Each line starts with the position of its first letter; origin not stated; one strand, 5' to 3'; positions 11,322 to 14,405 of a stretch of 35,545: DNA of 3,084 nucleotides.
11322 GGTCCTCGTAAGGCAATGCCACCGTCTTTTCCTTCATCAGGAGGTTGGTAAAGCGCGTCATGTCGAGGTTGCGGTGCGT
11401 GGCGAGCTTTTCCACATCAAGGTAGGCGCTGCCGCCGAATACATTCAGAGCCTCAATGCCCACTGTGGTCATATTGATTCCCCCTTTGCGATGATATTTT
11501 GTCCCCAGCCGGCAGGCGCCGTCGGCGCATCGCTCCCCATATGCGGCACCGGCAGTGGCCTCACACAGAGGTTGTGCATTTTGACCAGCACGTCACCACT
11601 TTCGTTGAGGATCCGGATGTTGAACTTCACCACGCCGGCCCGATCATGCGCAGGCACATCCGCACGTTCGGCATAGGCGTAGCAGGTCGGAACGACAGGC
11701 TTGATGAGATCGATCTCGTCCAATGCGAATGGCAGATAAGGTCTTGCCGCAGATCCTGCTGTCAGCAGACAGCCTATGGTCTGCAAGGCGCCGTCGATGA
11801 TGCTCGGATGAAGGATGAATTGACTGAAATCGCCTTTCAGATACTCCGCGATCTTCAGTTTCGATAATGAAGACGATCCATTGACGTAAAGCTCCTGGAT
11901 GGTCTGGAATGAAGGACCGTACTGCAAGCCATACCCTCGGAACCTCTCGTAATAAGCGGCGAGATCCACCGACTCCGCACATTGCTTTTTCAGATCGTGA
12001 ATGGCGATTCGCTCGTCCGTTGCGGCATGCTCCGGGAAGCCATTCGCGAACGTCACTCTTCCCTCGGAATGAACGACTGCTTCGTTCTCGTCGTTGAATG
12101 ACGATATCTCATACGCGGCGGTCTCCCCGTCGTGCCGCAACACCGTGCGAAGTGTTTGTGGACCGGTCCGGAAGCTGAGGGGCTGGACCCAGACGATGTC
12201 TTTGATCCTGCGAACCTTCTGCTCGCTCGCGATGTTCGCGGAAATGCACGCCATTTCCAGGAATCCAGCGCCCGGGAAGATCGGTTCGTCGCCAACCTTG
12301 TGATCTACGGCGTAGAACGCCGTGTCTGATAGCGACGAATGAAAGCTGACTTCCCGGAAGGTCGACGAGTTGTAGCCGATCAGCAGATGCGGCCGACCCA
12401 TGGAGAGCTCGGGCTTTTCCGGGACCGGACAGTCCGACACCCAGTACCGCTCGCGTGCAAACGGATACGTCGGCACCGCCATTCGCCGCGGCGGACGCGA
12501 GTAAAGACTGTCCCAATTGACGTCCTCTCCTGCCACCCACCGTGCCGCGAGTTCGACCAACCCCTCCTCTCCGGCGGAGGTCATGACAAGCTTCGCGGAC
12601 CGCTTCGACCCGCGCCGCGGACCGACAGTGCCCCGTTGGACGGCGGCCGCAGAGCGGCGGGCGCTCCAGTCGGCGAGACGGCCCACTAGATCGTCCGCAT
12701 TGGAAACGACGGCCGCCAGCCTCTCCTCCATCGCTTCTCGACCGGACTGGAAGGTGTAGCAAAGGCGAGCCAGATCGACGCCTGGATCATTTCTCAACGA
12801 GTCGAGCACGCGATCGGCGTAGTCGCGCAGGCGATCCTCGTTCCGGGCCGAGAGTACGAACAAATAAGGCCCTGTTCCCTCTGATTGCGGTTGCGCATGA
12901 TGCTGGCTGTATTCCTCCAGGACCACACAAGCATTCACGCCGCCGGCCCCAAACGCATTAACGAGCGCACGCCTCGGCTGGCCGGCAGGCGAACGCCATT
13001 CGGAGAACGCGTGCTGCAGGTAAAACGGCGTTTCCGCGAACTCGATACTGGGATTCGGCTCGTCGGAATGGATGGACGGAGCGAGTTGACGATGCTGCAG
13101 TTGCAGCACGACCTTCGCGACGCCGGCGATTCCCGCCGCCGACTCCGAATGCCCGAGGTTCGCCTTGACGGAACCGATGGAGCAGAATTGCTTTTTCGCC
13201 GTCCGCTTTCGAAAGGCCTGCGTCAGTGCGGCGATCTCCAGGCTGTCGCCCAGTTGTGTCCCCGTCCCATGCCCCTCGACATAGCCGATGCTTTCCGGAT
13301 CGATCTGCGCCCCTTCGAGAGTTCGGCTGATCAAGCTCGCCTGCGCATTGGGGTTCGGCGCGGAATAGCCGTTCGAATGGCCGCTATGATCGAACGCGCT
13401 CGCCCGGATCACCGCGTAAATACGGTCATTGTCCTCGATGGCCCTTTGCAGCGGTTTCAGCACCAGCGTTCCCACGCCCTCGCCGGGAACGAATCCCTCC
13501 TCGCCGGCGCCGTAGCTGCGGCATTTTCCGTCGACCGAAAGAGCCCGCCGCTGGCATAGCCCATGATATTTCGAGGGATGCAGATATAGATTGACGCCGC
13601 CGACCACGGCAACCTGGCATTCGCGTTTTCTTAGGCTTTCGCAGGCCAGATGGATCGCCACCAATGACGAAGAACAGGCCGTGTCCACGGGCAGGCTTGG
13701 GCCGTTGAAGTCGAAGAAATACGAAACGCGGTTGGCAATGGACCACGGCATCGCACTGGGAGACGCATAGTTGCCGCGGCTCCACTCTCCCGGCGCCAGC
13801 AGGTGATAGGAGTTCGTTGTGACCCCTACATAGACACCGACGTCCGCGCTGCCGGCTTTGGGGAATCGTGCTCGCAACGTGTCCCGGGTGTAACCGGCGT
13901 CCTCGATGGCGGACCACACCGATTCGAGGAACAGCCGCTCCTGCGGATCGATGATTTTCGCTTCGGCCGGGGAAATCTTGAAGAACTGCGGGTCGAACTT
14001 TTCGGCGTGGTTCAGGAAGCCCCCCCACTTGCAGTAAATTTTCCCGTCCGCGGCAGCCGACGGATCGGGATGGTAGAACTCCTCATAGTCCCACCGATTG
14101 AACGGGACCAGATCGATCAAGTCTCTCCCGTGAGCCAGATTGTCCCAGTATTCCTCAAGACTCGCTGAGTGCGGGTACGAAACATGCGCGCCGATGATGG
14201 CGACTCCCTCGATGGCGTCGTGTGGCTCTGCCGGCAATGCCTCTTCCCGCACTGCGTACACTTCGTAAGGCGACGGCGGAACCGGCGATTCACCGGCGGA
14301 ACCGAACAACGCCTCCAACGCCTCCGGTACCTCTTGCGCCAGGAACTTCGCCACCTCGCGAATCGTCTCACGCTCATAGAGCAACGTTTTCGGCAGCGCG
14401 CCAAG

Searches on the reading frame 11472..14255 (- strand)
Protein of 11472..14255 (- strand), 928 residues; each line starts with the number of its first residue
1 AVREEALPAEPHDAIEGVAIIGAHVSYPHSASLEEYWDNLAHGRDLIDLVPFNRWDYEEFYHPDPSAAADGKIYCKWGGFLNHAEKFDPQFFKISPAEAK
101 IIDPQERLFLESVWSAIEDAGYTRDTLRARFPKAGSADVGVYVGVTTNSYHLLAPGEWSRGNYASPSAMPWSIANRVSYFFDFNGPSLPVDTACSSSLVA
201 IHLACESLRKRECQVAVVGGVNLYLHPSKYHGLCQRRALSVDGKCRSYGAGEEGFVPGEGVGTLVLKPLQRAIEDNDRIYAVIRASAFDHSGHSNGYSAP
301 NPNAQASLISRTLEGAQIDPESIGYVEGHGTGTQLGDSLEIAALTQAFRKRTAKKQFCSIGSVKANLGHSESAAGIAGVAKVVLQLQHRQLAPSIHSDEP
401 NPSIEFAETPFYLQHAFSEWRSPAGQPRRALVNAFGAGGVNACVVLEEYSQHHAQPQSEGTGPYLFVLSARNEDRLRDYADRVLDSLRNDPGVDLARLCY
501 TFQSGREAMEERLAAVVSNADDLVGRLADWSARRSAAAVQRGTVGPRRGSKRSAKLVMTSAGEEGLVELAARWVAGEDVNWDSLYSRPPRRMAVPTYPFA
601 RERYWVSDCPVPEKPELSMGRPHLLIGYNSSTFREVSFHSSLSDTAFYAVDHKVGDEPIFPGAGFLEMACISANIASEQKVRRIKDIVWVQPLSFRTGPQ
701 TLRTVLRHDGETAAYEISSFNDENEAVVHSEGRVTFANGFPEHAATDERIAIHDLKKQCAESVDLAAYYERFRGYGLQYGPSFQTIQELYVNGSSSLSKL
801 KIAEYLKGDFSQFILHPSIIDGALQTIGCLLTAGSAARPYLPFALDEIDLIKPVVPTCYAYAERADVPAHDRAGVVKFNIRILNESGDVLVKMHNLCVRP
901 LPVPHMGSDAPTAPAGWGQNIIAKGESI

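Call 22: search_protein_families(library=pfam, proteins=[window:11472-14255:-], max_evalue=0.00001)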
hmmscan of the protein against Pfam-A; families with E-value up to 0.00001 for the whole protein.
window:11472-14255:- (928 aa): 7 families
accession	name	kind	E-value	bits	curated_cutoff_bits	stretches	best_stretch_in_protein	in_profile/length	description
PF00109.32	ketoacyl-synt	-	3.6e-82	276.2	20.8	1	17-272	3-252/252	Beta-ketoacyl synthase, N-terminal domain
PF02801.28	Ketoacyl-synt_C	-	1.4e-39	135.2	20.8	1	280-397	1-118/119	Beta-ketoacyl synthase, C-terminal domain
PF14765.12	PS-DH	-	1.3e-27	96.8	23.7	1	755-903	9-161/166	Polyketide synthase dehydratase N-terminal domain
PF21089.3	PKS_DH_N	-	3.7e-17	62.6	27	1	623-719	1-102/103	Polyketide synthase dehydratase domain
PF22621.2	CurL-like_PKS_C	-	3.3e-16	59.4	27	1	464-527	1-64/64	CurL-like, PKS C-terminal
PF22336.2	RhiE-like_linker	-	1.5e-15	57.3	27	1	467-532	1-65/67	RhiE-like, KS-MAT linker domain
PF16197.11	KAsynt_C_assoc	-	2.6e-12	47.6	33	1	400-503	1-100/111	Ketoacyl-synthetase C-terminal extension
